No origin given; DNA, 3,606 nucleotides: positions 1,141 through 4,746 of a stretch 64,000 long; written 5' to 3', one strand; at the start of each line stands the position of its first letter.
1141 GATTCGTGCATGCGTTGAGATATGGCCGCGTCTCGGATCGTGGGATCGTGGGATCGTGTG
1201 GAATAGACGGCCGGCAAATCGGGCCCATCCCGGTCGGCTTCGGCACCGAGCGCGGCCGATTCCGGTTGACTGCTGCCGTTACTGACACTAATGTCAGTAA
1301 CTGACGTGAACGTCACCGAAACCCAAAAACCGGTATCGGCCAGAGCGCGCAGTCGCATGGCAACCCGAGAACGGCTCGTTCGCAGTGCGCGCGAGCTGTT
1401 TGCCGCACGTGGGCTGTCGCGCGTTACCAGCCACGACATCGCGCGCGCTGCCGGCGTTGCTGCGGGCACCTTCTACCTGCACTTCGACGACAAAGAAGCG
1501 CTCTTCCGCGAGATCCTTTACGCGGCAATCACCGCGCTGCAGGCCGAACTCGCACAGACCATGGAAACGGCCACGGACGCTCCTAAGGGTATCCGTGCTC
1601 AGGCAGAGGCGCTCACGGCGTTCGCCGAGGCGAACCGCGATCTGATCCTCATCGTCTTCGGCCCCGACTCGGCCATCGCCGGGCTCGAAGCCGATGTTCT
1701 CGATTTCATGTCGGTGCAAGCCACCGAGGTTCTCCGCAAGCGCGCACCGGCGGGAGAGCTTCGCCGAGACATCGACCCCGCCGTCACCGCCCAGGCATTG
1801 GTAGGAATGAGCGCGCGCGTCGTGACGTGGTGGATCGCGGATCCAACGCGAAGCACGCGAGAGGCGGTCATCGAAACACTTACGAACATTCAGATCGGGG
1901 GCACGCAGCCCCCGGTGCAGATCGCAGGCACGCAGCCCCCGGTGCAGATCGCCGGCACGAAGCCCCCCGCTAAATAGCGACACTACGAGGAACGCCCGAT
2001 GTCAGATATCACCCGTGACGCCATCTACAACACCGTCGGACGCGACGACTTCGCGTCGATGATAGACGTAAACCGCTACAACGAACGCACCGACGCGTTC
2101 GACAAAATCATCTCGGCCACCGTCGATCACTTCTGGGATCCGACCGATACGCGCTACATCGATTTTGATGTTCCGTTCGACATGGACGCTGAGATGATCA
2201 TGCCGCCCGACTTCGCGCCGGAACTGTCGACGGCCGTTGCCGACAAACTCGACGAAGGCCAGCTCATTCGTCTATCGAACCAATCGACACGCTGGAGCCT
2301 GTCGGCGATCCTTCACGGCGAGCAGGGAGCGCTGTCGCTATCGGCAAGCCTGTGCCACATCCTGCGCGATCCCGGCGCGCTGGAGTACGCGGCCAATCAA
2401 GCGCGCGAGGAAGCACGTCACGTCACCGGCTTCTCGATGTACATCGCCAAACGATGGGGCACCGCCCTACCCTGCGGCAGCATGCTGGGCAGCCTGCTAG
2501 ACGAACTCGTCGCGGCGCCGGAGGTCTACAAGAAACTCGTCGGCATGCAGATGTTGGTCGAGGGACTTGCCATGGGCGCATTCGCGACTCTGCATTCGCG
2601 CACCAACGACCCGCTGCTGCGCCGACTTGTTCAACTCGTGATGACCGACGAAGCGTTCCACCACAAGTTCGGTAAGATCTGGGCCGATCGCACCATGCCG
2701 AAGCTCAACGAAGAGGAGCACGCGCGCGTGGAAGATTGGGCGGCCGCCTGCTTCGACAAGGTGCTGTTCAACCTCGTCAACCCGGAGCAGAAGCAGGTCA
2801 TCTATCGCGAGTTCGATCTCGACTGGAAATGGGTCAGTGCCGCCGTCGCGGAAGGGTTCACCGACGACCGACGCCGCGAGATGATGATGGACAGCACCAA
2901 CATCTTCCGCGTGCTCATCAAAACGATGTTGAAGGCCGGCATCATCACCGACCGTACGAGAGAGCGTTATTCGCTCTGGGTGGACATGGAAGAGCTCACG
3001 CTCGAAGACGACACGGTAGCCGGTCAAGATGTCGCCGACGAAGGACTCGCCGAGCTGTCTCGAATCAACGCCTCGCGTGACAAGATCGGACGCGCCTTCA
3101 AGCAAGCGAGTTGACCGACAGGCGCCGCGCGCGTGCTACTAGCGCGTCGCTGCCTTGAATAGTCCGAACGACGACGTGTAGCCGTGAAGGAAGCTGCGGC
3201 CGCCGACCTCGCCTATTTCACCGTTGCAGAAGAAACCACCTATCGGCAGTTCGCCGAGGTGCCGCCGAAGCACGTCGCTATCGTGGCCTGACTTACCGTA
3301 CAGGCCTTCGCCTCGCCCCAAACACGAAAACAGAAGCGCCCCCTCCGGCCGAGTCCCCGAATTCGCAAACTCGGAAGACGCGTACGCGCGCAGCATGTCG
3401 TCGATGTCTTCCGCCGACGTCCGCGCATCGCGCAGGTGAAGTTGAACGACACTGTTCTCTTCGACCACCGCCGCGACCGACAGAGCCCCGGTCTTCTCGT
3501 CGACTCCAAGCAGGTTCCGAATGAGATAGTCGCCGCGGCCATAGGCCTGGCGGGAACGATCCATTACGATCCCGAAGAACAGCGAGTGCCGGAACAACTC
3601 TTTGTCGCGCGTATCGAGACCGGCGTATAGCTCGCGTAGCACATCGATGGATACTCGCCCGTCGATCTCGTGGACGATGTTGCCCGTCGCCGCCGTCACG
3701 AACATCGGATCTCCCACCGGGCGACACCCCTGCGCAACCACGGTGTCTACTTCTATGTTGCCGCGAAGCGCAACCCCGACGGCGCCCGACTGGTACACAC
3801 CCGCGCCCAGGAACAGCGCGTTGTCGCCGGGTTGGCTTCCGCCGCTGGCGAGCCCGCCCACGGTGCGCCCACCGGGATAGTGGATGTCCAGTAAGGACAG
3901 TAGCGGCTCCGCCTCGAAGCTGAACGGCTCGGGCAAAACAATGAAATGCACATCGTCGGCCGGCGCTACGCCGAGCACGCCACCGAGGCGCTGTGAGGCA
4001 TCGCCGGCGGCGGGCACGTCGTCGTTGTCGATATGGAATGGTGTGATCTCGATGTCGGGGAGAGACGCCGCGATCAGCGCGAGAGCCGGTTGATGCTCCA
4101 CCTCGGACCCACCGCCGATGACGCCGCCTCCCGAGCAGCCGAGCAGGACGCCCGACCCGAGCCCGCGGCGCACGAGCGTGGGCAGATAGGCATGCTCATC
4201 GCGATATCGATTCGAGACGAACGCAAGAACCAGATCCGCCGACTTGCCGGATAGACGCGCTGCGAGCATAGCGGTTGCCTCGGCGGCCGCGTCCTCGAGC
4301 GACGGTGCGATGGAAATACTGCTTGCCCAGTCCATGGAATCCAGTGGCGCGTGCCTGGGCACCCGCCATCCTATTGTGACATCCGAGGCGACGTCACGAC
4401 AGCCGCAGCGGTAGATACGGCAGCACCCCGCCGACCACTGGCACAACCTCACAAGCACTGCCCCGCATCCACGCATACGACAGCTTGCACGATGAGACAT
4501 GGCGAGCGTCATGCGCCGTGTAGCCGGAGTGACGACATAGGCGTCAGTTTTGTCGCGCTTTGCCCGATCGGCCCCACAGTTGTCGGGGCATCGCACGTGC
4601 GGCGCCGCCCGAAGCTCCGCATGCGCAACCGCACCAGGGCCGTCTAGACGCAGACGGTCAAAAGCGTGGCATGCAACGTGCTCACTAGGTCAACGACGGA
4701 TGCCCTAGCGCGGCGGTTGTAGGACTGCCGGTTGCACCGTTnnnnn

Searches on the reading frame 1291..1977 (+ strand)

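Call 36: search_protein_families(library=pfam, proteins=[window:1291-1977:+], max_evalue=0.01)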
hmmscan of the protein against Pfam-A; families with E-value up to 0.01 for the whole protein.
window:1291-1977:+ (228 aa): 3 families
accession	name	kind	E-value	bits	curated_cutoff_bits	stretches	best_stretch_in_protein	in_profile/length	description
PF00440.29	TetR_N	-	1.5e-16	60.3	24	1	30-75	2-47/47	Bacterial regulatory proteins, tetR family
PF17932.6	TetR_C_24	-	0.00096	19.8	26.4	1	145-186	56-96/114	Tetracyclin repressor-like, C-terminal domain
PF16925.10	TetR_C_13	-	0.0063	17.3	27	0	65-97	34-66/109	Tetracyclin repressor-like, C-terminal domain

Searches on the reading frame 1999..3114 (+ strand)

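Call 36: search_protein_families(library=pfam, proteins=[window:1999-3114:+], max_evalue=0.01)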
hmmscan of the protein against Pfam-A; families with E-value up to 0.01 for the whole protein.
window:1999-3114:+ (371 aa): 3 families
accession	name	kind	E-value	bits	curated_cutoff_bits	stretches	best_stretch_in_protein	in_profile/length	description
PF11583.14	AurF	-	4.3e-09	36.4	29.6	1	29-298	3-269/282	P-aminobenzoate N-oxygenase AurF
PF11266.14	Ald_deCOase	-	0.00066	20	28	1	104-238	18-154/218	Long-chain fatty aldehyde decarbonylase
PF05138.18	PaaA_PaaC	-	0.0048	16.6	28.5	1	177-262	105-188/263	Phenylacetic acid catabolic protein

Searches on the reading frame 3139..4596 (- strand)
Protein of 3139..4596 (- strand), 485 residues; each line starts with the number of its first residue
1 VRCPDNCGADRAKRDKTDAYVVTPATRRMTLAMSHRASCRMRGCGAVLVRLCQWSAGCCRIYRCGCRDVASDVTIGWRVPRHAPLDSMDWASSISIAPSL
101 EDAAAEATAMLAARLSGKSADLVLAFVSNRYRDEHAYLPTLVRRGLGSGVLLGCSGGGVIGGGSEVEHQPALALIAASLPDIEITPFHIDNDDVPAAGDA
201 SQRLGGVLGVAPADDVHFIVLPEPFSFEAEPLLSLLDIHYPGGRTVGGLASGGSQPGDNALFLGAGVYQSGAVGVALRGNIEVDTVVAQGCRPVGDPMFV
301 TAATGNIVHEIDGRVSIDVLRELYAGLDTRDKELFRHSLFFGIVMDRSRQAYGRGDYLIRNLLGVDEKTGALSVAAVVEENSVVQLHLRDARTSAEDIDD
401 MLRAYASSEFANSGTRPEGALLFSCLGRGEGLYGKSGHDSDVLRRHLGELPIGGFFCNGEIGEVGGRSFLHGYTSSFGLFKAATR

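Call 36: search_protein_families(library=pfam, proteins=[window:3139-4596:-], max_evalue=0.01)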
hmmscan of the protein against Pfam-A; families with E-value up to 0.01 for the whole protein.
window:3139-4596:- (485 aa): 2 families
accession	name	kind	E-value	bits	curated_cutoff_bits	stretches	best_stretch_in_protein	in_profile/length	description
PF08495.15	FIST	-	6e-37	127.8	23.2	1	121-314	1-189/189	FIST N domain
PF10442.14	FIST_C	-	9.8e-30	103.8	28.5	1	318-462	3-130/131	FIST C domain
